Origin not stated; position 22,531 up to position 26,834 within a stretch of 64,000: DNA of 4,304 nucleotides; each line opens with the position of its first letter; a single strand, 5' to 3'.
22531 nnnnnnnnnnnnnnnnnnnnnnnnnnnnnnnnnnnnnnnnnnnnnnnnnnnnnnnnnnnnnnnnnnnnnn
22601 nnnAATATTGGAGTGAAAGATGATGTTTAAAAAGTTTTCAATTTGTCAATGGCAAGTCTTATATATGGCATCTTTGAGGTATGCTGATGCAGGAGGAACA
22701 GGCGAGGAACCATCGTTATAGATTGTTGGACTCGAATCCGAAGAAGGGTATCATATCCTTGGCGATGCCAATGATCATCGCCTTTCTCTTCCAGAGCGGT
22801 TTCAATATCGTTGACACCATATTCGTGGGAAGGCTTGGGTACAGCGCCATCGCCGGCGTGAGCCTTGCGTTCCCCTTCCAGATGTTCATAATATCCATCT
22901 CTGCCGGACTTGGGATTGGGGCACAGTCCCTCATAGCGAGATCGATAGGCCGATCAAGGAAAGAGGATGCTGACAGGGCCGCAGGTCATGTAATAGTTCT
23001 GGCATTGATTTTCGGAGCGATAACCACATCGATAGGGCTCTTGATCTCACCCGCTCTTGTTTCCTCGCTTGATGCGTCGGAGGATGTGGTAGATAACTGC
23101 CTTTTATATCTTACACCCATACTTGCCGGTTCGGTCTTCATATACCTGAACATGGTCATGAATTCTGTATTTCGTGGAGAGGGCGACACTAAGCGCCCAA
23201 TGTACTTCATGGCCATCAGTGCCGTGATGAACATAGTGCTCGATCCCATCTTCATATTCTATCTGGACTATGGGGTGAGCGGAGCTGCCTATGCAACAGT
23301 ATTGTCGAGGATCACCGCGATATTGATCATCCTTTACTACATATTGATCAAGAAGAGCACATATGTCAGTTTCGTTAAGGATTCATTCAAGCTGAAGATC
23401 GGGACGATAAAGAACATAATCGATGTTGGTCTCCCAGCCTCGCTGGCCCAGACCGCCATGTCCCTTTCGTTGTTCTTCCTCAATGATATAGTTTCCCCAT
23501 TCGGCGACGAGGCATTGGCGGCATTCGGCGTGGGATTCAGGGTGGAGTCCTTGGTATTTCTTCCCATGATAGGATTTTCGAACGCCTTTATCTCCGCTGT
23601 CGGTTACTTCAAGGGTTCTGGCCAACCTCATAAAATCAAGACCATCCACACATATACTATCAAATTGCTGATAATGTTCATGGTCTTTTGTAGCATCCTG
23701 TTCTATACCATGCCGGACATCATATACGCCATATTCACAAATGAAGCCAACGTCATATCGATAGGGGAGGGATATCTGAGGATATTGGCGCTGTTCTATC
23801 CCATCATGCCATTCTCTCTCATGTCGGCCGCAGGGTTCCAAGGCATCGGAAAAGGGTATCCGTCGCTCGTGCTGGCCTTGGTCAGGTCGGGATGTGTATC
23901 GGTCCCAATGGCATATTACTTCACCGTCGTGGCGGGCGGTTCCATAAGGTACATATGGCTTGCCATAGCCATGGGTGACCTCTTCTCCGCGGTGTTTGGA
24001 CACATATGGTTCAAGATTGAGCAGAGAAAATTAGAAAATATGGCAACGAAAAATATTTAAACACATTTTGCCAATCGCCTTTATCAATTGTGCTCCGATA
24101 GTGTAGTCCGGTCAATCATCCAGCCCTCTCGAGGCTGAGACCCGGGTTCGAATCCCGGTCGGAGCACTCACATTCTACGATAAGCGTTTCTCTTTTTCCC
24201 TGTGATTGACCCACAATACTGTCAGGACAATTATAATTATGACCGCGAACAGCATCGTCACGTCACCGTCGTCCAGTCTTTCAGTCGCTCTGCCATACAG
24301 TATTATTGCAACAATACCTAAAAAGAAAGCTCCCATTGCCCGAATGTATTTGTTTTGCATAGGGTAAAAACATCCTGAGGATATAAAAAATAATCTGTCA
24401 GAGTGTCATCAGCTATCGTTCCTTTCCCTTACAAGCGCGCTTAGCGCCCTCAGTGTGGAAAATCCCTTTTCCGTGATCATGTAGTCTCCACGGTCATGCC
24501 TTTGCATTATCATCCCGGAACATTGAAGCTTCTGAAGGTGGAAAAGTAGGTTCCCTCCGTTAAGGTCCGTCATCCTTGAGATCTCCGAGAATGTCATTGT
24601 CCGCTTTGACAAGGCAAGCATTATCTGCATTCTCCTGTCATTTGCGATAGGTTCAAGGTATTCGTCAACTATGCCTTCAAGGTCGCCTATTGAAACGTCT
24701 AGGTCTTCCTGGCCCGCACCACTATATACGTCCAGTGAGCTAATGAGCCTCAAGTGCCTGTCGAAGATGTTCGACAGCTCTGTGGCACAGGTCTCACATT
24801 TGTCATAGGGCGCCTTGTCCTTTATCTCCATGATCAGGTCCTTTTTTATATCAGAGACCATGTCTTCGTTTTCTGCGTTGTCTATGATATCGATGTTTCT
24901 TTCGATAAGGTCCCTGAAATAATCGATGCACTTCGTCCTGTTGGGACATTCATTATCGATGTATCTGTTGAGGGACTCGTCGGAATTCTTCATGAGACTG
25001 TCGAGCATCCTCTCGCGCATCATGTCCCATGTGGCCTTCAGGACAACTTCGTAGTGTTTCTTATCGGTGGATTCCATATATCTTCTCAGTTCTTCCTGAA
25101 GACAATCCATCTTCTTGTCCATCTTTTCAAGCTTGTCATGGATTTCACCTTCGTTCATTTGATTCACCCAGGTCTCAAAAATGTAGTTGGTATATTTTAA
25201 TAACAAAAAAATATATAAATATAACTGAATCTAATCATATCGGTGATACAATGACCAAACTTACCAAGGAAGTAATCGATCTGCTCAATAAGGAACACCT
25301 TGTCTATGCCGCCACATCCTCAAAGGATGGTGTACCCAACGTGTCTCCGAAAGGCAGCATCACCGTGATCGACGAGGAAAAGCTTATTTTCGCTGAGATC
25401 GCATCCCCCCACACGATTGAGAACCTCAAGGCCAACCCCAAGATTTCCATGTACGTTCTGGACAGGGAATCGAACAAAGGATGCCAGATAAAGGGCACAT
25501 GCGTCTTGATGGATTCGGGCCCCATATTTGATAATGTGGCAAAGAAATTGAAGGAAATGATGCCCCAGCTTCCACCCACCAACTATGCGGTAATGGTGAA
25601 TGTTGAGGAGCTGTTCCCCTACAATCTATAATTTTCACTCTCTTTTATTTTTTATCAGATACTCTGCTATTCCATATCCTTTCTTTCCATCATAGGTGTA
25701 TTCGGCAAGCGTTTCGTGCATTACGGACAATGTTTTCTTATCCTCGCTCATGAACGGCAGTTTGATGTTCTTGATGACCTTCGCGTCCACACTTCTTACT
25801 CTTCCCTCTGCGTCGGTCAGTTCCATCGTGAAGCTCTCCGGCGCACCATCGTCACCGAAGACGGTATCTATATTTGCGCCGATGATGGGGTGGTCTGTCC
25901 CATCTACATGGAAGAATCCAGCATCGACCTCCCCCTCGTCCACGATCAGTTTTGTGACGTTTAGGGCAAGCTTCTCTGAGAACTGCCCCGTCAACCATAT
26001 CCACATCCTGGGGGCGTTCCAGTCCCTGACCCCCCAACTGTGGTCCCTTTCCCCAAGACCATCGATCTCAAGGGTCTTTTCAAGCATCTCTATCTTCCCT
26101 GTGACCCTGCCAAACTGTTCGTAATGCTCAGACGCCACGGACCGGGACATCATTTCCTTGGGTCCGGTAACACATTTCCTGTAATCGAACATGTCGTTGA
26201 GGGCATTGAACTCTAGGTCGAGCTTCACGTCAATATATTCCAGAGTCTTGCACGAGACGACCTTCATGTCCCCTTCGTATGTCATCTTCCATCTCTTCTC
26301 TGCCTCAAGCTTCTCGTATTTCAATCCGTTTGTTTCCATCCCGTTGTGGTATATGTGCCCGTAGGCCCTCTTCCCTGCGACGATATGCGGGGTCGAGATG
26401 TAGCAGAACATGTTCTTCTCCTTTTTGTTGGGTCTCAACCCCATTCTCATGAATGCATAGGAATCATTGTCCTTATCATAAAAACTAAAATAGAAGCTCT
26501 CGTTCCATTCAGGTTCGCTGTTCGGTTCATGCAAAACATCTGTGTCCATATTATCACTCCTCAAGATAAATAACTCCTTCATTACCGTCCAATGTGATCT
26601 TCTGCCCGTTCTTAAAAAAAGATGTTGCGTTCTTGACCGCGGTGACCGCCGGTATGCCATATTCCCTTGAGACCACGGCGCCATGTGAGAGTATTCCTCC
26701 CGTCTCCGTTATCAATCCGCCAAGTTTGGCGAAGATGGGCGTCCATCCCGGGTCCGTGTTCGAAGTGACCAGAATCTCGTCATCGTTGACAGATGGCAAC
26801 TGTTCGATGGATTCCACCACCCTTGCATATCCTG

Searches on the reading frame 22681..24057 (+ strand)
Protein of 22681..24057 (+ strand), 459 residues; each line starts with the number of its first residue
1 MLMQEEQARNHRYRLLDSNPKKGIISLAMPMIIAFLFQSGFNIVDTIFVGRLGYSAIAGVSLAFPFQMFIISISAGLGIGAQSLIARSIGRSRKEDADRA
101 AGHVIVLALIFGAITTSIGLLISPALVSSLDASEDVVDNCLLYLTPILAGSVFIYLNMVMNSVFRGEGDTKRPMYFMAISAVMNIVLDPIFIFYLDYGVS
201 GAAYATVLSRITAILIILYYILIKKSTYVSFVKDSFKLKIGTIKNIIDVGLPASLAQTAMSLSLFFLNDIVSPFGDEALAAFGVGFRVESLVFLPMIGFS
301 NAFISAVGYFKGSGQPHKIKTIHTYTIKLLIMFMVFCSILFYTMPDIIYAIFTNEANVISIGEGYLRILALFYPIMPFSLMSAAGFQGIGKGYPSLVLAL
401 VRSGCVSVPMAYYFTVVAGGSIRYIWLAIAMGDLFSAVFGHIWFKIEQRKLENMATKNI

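Call 66: search_protein_families(library=pfam, proteins=[window:22681-24057:+], max_evalue=0.00001)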
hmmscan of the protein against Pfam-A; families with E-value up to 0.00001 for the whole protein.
window:22681-24057:+ (459 aa): 1 family
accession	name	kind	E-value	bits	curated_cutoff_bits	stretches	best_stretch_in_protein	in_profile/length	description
PF01554.23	MatE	-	5e-63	212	24.9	2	30-190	1-161/161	MatE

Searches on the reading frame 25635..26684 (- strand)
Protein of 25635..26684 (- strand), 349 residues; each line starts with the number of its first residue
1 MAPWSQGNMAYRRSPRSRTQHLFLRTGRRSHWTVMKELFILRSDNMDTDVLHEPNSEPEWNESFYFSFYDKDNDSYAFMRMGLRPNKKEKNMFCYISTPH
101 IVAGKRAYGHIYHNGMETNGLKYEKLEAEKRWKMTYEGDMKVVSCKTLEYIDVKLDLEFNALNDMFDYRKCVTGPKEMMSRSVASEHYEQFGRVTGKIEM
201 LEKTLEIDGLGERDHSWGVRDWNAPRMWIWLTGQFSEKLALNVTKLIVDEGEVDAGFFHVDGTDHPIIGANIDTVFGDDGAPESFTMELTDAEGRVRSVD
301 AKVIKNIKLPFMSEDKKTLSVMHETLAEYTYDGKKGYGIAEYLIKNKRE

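Call 66: search_protein_families(library=pfam, proteins=[window:25635-26684:-], max_evalue=0.00001)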
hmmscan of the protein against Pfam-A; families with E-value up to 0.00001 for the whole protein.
window:25635-26684:- (349 aa): 2 families
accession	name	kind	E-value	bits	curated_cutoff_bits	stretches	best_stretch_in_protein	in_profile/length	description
PF23213.1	DUF7065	-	5.9e-21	75.8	27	1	48-220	17-183/183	Domain of unknown function (DUF7065)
PF23212.2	DUF7064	-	2.7e-19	70.2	24.7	1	222-343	2-123/126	Domain of unknown function (DUF7064)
